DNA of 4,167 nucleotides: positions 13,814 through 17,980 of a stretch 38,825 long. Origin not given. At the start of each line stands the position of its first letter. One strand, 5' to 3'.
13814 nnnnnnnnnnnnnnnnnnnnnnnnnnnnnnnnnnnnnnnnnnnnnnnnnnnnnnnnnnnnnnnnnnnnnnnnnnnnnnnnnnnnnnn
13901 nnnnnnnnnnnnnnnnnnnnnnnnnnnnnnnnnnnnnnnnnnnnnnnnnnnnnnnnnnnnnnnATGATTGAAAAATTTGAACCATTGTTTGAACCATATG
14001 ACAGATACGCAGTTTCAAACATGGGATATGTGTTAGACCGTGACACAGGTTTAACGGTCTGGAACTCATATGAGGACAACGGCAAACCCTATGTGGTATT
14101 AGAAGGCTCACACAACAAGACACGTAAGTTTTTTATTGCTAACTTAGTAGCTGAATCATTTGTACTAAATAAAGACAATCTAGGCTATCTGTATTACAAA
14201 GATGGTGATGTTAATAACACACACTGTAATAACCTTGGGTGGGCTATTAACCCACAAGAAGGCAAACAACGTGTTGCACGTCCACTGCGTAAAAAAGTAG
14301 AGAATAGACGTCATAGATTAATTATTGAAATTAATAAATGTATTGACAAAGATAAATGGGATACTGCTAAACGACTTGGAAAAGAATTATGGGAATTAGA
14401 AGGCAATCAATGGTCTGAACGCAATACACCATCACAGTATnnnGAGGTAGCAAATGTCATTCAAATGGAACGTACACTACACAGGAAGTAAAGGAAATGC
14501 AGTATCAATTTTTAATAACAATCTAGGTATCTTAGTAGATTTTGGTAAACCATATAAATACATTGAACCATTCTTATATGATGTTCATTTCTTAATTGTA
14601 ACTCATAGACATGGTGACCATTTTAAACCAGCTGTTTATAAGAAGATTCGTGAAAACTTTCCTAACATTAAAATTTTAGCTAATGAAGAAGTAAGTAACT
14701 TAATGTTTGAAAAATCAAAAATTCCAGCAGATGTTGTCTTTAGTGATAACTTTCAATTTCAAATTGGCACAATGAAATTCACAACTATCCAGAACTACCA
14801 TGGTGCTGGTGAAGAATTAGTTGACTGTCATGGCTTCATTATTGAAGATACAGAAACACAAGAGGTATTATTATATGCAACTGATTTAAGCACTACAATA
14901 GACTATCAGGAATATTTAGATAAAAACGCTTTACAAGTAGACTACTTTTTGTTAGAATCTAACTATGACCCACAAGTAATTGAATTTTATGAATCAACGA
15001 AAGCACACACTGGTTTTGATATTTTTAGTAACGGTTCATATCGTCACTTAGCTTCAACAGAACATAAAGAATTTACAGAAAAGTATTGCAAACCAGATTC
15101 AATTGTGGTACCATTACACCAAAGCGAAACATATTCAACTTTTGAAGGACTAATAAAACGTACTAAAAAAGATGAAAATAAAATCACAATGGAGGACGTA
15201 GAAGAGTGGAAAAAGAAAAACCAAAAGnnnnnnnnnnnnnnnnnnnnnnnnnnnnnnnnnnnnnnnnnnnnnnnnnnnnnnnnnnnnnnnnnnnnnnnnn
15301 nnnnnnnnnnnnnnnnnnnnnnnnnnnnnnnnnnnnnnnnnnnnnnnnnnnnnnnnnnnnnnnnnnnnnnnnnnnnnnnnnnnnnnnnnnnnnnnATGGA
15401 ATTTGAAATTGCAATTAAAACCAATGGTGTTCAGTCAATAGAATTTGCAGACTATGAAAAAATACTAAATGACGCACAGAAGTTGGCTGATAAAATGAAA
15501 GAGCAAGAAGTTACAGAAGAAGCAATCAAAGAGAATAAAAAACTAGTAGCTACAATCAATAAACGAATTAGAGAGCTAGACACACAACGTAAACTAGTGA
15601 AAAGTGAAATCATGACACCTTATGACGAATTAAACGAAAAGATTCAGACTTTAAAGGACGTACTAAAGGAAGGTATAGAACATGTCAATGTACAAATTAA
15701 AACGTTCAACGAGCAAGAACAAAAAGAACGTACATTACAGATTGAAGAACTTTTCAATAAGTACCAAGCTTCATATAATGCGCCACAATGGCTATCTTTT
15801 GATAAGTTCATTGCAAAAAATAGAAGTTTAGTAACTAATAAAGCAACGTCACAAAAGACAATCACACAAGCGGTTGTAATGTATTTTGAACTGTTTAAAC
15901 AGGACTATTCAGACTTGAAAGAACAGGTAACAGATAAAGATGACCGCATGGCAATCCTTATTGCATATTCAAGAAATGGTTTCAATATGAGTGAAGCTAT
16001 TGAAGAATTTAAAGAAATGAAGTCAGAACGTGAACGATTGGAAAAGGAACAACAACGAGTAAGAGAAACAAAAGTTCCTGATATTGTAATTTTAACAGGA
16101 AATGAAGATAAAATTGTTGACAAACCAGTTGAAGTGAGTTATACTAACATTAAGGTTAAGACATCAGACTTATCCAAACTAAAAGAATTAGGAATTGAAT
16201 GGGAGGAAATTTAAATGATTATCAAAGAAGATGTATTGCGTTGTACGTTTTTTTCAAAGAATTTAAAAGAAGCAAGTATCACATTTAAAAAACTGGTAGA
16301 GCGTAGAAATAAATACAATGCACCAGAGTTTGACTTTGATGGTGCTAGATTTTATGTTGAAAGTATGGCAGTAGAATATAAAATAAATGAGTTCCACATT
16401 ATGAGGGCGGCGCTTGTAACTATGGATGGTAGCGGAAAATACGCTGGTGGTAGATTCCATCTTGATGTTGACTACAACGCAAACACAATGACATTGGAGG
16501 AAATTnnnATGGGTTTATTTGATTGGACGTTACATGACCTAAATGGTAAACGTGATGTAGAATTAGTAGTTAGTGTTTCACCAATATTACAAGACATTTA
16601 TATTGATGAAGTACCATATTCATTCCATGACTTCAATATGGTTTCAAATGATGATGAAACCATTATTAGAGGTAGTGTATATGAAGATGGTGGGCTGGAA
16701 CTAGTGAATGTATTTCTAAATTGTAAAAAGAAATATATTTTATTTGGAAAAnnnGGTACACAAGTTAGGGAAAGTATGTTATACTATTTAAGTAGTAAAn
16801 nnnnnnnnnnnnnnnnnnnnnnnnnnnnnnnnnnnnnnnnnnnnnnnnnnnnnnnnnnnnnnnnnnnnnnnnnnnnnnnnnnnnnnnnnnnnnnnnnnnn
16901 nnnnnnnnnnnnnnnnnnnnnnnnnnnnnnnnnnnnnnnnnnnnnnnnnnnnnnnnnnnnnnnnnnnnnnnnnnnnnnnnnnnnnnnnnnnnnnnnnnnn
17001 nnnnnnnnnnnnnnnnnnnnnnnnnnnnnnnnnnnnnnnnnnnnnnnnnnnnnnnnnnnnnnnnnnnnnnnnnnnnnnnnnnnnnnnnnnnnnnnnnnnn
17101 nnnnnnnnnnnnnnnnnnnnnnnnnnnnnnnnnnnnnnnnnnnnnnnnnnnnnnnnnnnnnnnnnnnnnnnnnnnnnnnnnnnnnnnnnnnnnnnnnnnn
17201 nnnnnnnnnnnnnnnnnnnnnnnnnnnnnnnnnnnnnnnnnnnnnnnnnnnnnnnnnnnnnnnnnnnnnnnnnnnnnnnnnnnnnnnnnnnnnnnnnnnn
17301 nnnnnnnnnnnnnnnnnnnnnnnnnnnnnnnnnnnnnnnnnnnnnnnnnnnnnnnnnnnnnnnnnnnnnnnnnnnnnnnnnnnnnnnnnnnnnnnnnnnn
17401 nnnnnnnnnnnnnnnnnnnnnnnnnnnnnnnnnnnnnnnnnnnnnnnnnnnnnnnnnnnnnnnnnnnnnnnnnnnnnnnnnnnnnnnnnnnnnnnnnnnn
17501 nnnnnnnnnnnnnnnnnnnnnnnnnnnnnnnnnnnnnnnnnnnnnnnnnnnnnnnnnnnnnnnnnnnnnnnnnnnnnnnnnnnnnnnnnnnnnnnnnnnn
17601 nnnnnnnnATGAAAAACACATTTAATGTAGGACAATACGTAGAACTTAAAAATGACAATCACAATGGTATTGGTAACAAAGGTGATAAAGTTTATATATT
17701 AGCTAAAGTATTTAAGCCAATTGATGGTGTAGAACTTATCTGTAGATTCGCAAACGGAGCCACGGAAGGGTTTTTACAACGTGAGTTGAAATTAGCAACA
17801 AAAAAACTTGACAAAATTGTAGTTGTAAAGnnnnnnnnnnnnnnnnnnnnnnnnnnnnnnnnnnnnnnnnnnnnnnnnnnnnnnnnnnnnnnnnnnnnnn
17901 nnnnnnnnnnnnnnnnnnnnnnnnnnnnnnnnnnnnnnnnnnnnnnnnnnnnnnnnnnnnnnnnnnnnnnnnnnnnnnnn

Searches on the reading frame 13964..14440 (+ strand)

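Call 51: search_protein_families(library=phrogs, proteins=[window:13964-14440:+], max_evalue=0.00001)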
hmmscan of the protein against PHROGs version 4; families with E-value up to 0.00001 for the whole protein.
window:13964-14440:+ (159 aa): 2 families
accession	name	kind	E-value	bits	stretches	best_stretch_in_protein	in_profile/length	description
phrog_59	-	DNA, RNA and nucleotide metabolism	5.7e-16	59.9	1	1-139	136-257/423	HNH endonuclease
phrog_959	-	DNA, RNA and nucleotide metabolism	1.7e-13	51.5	1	7-120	10-124/138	HNH endonuclease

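Call 52: search_protein_families(library=pfam, proteins=[window:13964-14440:+], max_evalue=0.001)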
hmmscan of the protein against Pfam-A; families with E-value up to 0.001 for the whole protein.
window:13964-14440:+ (159 aa): 0 families

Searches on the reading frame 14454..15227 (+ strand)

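Call 51: search_protein_families(library=phrogs, proteins=[window:14454-15227:+], max_evalue=0.00001)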
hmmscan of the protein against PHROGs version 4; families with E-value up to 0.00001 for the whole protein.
window:14454-15227:+ (258 aa): 1 family
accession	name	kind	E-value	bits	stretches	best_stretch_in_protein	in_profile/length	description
phrog_392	-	other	9.4e-64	217.1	1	1-255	4-258/348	metal-dependent hydrolase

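Call 52: search_protein_families(library=pfam, proteins=[window:14454-15227:+], max_evalue=0.001)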
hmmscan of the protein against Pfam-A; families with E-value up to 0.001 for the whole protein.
window:14454-15227:+ (258 aa): 2 families
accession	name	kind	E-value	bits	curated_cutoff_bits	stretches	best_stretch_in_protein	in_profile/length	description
PF12706.13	Lactamase_B_2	-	1.1e-06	28.9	27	1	41-172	28-168/200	Beta-lactamase superfamily domain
PF13483.12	Lactamase_B_3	-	8.9e-05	23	24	1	15-155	8-121/160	Beta-lactamase superfamily domain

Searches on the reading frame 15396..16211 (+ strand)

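Call 15: search_protein_families(library=pfam, proteins=[window:15396-16211:+], max_evalue=0.01)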
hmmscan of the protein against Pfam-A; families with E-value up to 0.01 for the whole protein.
window:15396-16211:+ (272 aa): 2 families
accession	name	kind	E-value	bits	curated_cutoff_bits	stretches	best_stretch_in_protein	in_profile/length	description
PF07083.16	DUF1351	-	1.7e-20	74.1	27.8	1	13-177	9-167/210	Protein of unknown function (DUF1351)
PF23432.1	DUF7118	-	0.0033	17.1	27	1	8-96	85-177/357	Domain of unknown function (DUF7118)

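Call 44: search_protein_families(library=phrogs, proteins=[window:15396-16211:+], max_evalue=0.001)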
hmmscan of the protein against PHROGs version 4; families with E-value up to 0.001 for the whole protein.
window:15396-16211:+ (272 aa): 1 family
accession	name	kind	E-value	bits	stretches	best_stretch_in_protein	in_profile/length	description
phrog_674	-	unknown function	6e-56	191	1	1-272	7-311/312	-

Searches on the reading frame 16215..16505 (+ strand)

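Call 15: search_protein_families(library=pfam, proteins=[window:16215-16505:+], max_evalue=0.01)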
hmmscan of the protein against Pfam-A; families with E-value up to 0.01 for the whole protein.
window:16215-16505:+ (97 aa): 0 families

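Call 44: search_protein_families(library=phrogs, proteins=[window:16215-16505:+], max_evalue=0.001)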
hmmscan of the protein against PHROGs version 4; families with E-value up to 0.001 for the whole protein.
window:16215-16505:+ (97 aa): 1 family
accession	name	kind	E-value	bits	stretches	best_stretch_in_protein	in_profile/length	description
phrog_20271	-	unknown function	3.6e-51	172.7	1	1-97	1-98/98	-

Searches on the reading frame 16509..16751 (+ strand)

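Call 15: search_protein_families(library=pfam, proteins=[window:16509-16751:+], max_evalue=0.01)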
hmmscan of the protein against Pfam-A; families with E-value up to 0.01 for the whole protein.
window:16509-16751:+ (81 aa): 0 families

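Call 44: search_protein_families(library=phrogs, proteins=[window:16509-16751:+], max_evalue=0.001)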
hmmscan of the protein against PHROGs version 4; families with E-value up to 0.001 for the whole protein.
window:16509-16751:+ (81 aa): 1 family
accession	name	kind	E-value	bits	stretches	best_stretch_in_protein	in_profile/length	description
phrog_10605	-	unknown function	2.7e-38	131.1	1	1-81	2-83/83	-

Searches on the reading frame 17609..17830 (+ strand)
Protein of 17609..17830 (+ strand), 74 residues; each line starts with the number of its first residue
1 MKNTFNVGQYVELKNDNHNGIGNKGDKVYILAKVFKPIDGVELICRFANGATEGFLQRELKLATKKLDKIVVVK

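Call 15: search_protein_families(library=pfam, proteins=[window:17609-17830:+], max_evalue=0.01)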
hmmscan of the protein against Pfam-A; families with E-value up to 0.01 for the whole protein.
window:17609-17830:+ (74 aa): 0 families

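Call 43: search_protein_families(library=ncbifam, proteins=[window:17609-17830:+], max_evalue=0.01)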
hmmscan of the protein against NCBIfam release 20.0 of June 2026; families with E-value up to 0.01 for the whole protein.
window:17609-17830:+ (74 aa): 0 families

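Call 44: search_protein_families(library=phrogs, proteins=[window:17609-17830:+], max_evalue=0.001)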
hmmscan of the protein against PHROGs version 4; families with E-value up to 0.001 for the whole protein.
window:17609-17830:+ (74 aa): 1 family
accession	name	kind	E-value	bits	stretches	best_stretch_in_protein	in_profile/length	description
phrog_9882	-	unknown function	1.8e-46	157.2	1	1-74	1-74/74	-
